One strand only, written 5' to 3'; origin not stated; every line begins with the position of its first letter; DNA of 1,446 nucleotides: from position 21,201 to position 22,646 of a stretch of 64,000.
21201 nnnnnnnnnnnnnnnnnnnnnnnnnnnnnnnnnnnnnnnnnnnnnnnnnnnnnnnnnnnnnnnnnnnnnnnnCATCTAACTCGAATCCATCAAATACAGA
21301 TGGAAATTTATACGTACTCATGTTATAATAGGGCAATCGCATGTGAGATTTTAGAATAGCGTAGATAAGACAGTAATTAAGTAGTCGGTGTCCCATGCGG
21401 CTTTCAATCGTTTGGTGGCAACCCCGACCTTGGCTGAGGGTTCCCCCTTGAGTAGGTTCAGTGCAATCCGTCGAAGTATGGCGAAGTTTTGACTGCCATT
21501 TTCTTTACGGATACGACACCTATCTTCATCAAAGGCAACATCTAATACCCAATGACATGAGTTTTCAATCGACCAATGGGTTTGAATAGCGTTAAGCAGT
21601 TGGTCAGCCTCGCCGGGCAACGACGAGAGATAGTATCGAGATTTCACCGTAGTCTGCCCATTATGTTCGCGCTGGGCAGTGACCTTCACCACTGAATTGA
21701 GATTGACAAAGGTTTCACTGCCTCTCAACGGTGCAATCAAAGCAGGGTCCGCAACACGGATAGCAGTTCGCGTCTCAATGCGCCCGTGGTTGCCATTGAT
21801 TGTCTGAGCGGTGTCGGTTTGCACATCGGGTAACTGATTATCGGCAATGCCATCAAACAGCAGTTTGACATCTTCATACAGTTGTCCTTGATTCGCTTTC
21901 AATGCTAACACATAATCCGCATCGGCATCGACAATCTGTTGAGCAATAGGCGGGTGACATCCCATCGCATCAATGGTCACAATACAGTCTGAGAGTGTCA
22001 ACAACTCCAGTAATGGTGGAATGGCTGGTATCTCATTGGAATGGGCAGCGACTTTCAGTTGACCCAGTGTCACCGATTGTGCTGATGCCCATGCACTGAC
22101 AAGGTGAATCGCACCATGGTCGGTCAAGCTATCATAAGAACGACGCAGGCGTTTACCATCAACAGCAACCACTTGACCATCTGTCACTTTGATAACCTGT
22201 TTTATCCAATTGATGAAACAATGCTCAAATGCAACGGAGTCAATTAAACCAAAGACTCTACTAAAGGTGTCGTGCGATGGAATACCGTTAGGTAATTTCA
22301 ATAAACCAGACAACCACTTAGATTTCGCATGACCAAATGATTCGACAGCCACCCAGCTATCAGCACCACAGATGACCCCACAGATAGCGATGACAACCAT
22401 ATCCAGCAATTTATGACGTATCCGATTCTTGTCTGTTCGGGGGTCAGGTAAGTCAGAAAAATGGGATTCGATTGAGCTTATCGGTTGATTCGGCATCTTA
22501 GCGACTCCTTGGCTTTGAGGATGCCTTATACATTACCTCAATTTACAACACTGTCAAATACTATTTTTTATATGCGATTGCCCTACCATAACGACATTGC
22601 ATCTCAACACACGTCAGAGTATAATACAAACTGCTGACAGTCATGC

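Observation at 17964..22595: A 4.6-kb IS-bounded composite unit with a 10-bp target-site duplication carries ino1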

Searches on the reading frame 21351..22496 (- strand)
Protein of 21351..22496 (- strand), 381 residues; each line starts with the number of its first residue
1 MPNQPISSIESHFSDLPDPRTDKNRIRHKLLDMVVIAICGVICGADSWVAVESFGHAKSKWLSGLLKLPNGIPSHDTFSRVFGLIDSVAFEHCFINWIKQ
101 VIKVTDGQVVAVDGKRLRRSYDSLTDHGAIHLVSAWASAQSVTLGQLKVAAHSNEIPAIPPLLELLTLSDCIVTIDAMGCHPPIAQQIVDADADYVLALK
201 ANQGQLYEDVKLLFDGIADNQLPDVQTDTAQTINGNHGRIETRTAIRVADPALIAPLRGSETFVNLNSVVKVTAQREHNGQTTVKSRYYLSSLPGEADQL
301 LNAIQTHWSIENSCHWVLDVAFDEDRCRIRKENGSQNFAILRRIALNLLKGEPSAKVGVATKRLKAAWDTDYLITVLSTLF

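Call 8: find_encoding_contigs(protein=window:21351-22496:-, flank=3000, max_places=10)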
Protein window:21351-22496:- (381 aa): 2 contigs read that carry it; 1 place shown.
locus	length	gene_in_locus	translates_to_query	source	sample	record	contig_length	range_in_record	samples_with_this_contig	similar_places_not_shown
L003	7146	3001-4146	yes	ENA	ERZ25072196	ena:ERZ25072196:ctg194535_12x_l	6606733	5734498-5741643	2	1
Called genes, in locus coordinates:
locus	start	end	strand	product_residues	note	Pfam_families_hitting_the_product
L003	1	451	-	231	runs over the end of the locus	PF00480:ROK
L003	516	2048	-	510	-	PF00479:G6PD_N, PF02781:G6PD_C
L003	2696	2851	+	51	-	-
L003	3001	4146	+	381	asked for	PF13808:DDE_Tnp_1_assoc, PF01609:DDE_Tnp_1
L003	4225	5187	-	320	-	PF07364:DUF1485, PF07171:MlrC_C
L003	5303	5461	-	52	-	-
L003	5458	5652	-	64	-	-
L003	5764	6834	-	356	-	PF01658:Inos-1-P_synth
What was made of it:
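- Tried and rejected: The exact transposase occurs only once (call 8).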

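Call 30: search_protein_families(library=pfam, proteins=[window:21351-22496:-], max_evalue=0.01)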
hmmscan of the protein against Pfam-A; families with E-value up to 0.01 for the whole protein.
window:21351-22496:- (381 aa): 2 families
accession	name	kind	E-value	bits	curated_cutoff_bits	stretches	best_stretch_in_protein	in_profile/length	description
PF13808.11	DDE_Tnp_1_assoc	-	9.9e-33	112.5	32.3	1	11-98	2-88/88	DDE_Tnp_1-associated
PF01609.27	DDE_Tnp_1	-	3.1e-20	73.2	23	1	104-348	8-200/200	Transposase DDE domain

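Call 31: search_protein_families(library=ncbifam, proteins=[window:21351-22496:-], max_evalue=0.001)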
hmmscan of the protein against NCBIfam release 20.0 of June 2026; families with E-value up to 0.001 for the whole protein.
window:21351-22496:- (381 aa): 3 families
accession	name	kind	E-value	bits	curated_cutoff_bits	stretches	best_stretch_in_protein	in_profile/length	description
NF033564.0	transpos_ISAs1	equivalog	5.1e-120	400.4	70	1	34-349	2-314/314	ISAs1 family transposase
NF033540.2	transpos_IS701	equivalog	2e-05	24.1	150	1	170-314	182-325/363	IS701 family transposase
NF033539.1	transpos_IS1380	equivalog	8e-05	21.4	180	0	17-87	36-101/419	IS1380 family transposase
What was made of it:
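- On ISAs1 family IS (right arm): NF033564 at 400.4 bits (cutoff 70), model positions 2-314 of 314 (call 31).
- Checked: It also carries the Pfam domains DDE_Tnp_1_assoc and DDE_Tnp_1 (calls 30, 31).
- The transposase matches ISAs1 at 400 bits (call 31).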
